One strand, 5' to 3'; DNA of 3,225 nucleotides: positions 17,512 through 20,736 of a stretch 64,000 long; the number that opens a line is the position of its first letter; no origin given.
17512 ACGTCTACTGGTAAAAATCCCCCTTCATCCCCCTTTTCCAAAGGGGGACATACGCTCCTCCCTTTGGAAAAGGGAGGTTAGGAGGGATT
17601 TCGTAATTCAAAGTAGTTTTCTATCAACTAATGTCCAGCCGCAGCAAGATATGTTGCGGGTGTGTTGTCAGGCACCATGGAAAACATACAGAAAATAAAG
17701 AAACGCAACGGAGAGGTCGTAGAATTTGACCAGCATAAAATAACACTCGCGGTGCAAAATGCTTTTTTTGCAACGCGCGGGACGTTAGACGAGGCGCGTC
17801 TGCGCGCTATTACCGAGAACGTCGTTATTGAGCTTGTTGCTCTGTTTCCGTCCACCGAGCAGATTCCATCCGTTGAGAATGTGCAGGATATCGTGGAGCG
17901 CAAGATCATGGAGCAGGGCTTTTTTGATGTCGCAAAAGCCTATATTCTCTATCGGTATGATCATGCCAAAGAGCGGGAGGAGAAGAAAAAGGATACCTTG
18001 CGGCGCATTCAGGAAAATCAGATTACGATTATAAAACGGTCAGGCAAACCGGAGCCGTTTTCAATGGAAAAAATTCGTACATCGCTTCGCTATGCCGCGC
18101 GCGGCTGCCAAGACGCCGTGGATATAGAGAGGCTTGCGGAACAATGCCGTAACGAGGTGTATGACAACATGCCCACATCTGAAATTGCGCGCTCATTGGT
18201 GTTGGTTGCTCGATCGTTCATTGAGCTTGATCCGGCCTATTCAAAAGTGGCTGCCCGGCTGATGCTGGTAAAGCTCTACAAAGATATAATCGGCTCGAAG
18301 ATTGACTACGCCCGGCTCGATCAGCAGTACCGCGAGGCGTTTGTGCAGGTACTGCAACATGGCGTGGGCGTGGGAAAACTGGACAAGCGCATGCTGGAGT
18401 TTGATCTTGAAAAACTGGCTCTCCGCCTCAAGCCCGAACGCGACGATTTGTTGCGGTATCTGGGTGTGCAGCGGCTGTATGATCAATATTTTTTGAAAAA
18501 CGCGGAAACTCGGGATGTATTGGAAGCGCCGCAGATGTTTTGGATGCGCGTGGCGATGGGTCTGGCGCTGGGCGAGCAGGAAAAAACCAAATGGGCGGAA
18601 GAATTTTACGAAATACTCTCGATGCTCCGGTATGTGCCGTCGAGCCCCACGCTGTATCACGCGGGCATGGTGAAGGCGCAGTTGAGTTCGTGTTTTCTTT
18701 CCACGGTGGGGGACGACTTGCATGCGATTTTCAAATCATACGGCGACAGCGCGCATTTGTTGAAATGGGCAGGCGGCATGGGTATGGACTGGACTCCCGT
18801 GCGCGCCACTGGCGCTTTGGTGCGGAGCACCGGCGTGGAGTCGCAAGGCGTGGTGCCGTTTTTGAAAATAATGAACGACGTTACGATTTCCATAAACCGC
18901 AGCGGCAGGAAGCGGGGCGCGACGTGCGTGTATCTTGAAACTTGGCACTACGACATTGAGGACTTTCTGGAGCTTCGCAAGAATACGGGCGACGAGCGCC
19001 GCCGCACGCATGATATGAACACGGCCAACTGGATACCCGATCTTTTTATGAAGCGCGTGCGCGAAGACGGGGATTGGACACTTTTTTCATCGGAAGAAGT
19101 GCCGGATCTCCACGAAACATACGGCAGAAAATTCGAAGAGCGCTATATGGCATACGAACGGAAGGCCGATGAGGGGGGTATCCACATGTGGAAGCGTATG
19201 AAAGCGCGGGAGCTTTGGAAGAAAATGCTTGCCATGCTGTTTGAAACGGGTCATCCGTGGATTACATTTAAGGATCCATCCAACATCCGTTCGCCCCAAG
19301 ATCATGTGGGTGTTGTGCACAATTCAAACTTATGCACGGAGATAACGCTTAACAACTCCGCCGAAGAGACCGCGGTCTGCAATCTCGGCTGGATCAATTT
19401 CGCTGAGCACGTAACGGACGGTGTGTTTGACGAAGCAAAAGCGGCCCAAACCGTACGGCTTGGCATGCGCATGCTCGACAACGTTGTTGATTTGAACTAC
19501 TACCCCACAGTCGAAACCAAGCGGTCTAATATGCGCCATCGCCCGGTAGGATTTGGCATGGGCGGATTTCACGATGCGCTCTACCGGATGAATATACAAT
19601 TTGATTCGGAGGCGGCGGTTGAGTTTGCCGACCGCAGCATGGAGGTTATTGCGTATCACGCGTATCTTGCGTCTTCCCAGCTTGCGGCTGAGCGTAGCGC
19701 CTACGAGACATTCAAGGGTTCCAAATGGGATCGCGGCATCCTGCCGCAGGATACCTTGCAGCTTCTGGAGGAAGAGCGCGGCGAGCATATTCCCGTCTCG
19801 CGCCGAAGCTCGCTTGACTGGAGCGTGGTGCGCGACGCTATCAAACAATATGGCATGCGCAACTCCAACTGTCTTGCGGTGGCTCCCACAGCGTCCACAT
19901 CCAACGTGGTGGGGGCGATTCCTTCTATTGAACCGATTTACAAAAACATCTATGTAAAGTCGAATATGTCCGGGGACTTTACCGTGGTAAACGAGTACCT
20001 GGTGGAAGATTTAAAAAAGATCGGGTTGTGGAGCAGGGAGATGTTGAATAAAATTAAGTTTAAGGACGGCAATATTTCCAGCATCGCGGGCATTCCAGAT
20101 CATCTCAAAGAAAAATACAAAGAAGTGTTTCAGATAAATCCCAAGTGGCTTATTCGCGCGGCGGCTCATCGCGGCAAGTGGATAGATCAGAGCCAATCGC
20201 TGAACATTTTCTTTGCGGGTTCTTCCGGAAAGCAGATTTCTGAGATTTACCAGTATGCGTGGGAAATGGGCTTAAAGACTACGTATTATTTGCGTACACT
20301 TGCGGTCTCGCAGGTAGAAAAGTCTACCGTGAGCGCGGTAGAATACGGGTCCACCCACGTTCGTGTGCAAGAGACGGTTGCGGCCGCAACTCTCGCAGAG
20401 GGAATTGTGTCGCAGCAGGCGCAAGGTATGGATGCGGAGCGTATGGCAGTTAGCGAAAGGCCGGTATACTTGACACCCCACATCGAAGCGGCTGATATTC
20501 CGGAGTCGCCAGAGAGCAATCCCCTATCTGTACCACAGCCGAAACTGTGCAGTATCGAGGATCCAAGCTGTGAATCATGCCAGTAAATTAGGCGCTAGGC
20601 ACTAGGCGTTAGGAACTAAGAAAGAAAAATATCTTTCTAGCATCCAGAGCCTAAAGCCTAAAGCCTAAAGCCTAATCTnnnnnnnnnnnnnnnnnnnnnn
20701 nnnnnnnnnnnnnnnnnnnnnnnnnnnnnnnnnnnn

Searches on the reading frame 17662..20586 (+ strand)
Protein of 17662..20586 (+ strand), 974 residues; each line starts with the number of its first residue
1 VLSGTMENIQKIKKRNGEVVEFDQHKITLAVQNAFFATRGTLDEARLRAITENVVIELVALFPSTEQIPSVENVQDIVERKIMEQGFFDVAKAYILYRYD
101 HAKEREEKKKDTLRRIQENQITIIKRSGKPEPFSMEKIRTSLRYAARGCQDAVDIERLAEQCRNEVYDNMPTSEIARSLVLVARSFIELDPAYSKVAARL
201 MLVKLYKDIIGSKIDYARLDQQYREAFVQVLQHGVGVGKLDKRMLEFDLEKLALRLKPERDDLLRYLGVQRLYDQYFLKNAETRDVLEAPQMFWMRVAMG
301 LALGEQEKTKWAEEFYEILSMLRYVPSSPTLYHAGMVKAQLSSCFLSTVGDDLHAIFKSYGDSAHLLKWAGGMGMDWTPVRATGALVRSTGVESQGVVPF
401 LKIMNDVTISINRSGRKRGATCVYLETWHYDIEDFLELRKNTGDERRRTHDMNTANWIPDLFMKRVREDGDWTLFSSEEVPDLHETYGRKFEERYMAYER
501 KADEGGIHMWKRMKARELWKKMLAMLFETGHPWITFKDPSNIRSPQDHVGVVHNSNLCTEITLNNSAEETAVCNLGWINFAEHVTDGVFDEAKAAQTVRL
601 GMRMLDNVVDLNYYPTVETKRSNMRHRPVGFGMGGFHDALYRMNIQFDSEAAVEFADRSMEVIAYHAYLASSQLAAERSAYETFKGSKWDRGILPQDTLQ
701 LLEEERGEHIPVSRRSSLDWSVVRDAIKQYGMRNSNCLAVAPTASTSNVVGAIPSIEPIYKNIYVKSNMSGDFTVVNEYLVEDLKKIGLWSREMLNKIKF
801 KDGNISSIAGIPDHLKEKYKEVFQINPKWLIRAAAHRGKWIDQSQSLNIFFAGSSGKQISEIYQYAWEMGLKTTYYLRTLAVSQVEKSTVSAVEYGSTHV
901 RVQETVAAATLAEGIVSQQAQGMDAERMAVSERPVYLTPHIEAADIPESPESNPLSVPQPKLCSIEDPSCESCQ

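Call 52: search_protein_families(library=pfam, proteins=[window:17662-20586:+], max_evalue=0.001)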
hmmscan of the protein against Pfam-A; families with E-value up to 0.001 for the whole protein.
window:17662-20586:+ (974 aa): 3 families
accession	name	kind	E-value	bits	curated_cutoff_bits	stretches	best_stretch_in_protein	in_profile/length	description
PF02867.20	Ribonuc_red_lgC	-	1.5e-185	618.2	23.9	1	342-877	1-523/523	Ribonucleotide reductase, barrel domain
PF03477.21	ATP-cone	-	3.7e-31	107.9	25.8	2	11-102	2-87/88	ATP cone domain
PF00317.26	Ribonuc_red_lgN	-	3.2e-21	75.6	28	1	264-337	3-75/77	Ribonucleotide reductase, all-alpha domain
